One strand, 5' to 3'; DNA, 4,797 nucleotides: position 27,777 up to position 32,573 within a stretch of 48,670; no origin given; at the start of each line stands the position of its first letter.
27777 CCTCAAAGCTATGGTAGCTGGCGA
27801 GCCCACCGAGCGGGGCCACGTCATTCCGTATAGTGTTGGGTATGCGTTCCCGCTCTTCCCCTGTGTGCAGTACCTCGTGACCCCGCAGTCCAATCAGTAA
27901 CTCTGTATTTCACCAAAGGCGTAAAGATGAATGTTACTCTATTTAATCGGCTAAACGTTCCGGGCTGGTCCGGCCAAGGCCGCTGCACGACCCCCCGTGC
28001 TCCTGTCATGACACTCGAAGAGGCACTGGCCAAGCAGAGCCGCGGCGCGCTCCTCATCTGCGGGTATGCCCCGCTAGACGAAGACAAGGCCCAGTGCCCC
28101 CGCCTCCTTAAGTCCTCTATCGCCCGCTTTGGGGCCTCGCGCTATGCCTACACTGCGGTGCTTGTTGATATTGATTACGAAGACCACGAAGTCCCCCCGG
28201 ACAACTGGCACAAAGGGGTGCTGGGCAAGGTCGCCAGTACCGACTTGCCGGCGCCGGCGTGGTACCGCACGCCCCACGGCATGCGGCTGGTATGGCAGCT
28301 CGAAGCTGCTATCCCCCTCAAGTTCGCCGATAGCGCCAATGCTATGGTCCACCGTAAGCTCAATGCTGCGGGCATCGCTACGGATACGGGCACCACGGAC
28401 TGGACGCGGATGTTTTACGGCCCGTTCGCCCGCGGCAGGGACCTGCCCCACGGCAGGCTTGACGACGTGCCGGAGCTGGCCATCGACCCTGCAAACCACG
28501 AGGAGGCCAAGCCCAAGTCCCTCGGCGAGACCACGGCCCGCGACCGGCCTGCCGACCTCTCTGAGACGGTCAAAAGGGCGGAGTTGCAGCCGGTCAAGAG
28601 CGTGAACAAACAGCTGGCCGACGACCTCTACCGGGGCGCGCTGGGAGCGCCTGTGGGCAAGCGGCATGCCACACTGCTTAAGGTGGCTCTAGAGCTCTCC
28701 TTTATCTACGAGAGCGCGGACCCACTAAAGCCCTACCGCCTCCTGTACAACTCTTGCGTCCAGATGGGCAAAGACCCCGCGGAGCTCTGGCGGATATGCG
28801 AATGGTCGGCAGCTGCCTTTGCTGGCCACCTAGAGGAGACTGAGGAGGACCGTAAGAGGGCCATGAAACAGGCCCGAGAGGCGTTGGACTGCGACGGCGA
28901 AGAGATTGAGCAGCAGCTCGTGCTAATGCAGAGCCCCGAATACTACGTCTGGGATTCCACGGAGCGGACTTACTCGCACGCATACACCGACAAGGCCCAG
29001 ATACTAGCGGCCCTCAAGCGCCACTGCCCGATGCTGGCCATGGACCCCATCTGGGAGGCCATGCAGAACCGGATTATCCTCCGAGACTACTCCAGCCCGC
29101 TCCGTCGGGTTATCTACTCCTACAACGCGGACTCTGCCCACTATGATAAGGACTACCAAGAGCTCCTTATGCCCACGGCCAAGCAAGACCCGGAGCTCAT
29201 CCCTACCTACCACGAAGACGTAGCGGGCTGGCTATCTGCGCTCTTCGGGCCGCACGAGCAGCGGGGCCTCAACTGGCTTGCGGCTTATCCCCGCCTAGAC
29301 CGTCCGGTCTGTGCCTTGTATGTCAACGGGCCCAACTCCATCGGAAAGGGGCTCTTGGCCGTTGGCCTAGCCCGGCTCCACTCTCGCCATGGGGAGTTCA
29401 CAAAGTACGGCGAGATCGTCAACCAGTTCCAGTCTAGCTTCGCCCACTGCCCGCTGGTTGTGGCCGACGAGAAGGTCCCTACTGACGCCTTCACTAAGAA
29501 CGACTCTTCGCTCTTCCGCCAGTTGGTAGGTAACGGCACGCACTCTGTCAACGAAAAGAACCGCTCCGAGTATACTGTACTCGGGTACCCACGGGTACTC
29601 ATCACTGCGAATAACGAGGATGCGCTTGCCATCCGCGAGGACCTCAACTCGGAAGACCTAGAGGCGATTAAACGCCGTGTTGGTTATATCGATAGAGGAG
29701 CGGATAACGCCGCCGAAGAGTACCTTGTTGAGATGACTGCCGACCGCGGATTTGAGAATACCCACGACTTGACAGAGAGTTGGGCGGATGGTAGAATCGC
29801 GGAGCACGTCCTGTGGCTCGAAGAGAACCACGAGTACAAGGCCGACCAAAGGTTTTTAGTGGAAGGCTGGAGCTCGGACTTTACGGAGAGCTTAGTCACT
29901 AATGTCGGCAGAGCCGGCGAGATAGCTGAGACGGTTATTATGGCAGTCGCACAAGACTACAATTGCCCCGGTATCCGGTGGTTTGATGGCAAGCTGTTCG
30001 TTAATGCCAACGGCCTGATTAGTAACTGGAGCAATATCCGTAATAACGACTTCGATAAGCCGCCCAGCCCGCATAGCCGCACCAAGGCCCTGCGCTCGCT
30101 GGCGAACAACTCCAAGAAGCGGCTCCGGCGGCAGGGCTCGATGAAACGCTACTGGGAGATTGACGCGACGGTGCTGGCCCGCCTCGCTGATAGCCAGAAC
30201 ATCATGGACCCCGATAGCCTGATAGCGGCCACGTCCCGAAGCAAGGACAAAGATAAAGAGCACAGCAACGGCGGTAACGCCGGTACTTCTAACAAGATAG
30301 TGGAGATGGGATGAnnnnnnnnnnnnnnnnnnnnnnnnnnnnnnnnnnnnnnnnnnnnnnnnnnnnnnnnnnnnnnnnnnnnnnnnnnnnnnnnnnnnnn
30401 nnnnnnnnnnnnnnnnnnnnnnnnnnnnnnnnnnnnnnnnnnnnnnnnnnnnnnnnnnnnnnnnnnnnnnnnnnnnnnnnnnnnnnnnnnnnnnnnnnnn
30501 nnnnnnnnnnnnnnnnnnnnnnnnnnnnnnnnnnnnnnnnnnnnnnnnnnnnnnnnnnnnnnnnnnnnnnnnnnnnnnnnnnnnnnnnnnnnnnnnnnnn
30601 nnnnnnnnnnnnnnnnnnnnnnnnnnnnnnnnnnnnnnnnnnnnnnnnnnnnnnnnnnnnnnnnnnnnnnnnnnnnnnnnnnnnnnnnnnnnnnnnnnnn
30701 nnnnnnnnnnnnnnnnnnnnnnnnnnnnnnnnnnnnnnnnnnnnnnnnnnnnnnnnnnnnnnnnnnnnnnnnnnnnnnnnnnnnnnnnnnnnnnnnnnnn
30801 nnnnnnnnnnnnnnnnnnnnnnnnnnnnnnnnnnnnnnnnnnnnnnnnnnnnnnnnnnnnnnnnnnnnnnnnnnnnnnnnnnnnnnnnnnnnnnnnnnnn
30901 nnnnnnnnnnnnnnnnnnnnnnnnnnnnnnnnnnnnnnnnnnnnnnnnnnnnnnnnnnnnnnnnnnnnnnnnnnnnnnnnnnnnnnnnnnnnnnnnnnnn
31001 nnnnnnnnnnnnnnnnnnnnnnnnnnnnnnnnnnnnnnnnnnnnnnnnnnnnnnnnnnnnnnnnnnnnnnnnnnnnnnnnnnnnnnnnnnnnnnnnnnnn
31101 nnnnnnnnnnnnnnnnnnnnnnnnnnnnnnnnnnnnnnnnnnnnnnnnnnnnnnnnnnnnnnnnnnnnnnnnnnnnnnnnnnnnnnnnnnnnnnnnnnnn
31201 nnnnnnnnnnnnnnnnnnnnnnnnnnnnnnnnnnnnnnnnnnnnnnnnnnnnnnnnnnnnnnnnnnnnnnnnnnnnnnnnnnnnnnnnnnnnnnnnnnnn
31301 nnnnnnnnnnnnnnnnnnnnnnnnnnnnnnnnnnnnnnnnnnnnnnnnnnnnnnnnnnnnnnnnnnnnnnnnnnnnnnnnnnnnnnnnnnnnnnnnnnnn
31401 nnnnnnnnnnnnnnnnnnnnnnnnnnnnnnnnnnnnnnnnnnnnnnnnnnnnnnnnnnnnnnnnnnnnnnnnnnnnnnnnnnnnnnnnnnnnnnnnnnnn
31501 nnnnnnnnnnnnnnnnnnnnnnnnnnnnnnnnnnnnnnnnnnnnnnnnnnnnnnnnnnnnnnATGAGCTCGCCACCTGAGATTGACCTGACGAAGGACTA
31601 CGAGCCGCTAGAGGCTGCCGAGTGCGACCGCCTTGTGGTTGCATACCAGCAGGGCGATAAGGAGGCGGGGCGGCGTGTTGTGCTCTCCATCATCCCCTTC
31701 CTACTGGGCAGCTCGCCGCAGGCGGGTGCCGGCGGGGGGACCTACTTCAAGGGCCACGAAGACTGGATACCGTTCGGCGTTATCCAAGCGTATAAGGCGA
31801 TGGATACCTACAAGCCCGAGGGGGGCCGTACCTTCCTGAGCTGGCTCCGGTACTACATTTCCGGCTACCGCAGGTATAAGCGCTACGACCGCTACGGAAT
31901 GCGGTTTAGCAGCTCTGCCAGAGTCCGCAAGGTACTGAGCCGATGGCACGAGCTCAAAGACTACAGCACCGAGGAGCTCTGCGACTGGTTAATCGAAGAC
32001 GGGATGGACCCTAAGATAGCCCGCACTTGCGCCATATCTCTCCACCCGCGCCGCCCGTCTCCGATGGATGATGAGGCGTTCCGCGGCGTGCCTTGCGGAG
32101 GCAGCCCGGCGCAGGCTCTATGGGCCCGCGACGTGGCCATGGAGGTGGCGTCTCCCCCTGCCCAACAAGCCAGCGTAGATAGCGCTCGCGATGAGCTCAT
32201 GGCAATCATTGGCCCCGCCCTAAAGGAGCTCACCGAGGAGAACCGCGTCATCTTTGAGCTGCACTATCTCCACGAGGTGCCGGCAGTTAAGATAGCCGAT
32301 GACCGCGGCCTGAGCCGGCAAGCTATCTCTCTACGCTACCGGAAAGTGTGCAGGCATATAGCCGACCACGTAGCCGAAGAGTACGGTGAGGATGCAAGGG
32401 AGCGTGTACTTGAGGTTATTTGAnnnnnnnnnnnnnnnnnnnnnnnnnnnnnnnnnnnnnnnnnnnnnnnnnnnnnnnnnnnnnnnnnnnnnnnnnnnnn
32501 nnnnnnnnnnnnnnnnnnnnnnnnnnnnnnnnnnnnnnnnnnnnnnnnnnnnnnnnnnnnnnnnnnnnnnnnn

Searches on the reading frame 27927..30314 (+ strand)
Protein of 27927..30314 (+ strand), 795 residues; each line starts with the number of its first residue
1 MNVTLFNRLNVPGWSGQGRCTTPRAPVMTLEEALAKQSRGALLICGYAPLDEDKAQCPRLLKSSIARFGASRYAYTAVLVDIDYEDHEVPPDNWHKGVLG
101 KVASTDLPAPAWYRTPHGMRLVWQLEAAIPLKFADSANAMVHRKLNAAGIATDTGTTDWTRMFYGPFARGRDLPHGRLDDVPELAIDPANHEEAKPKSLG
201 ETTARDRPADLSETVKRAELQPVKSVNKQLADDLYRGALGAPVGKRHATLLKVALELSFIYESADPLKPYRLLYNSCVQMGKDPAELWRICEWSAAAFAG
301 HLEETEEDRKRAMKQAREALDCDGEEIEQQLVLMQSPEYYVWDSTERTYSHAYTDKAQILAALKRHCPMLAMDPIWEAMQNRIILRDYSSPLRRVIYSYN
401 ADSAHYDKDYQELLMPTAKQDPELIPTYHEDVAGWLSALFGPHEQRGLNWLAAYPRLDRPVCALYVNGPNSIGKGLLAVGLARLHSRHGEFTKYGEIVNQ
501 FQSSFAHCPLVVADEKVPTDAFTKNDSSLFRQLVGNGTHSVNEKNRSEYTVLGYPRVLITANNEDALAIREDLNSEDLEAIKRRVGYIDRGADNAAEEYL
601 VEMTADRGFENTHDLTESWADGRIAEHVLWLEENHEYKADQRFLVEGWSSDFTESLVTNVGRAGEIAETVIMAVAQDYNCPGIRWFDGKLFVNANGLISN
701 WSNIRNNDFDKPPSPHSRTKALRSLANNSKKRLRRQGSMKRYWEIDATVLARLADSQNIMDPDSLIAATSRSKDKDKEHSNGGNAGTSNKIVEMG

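Call 7: search_protein_families(library=pfam, proteins=[window:27927-30314:+], max_evalue=0.01)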
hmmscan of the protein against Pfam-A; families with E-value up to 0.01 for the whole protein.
window:27927-30314:+ (795 aa): 1 family
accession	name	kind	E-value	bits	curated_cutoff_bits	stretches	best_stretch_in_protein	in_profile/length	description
PF19263.5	DUF5906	-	4.8e-08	34.1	27.6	1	468-571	3-107/114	Family of unknown function (DUF5906)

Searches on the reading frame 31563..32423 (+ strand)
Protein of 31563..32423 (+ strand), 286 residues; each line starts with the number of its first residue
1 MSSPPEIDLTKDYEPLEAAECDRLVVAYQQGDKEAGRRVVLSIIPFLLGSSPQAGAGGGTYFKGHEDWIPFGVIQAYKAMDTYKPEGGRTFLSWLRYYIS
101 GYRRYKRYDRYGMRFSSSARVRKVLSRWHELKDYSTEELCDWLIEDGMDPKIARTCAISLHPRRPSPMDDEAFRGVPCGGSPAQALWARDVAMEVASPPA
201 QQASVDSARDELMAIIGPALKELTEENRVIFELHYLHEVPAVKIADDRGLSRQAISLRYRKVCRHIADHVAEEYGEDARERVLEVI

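Call 7: search_protein_families(library=pfam, proteins=[window:31563-32423:+], max_evalue=0.01)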
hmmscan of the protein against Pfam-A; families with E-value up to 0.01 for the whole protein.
window:31563-32423:+ (286 aa): 2 families
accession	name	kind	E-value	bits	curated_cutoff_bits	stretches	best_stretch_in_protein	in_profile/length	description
PF04545.22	Sigma70_r4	-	4.8e-05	23.2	24.1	1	219-266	1-48/50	Sigma-70, region 4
PF08281.18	Sigma70_r4_2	-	0.00022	21.2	25.7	1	219-264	7-52/54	Sigma-70, region 4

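Call 67: search_solved_structures(query=window:31563-32423:+, max_evalue=1)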
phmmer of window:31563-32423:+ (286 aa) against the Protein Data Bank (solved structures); distinct sequences matched with E-value up to 1: 4.
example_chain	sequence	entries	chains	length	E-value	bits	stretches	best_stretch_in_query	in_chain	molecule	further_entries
1rp3_A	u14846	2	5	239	0.044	16.1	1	67-255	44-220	RNA polymerase sigma factor SIGMA-28 (FliA) | RNA polymerase sigma factor FliA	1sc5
3hug_A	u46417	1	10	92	0.43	12.8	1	204-264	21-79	RNA polymerase sigma factor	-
1l0o_C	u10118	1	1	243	0.69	12.2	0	215-266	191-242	sigma factor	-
8jzt_A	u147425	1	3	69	0.81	11.9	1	211-268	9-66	RNA polymerase sigma factor SigF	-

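Call 68: search_protein_families(library=phrogs, proteins=[window:31563-32423:+], max_evalue=0.001)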
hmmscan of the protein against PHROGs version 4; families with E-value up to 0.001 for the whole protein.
window:31563-32423:+ (286 aa): 1 family
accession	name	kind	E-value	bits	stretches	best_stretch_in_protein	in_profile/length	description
phrog_351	-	transcription regulation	0.00093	18.9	0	65-274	533-731/928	RNA polymerase sigma factor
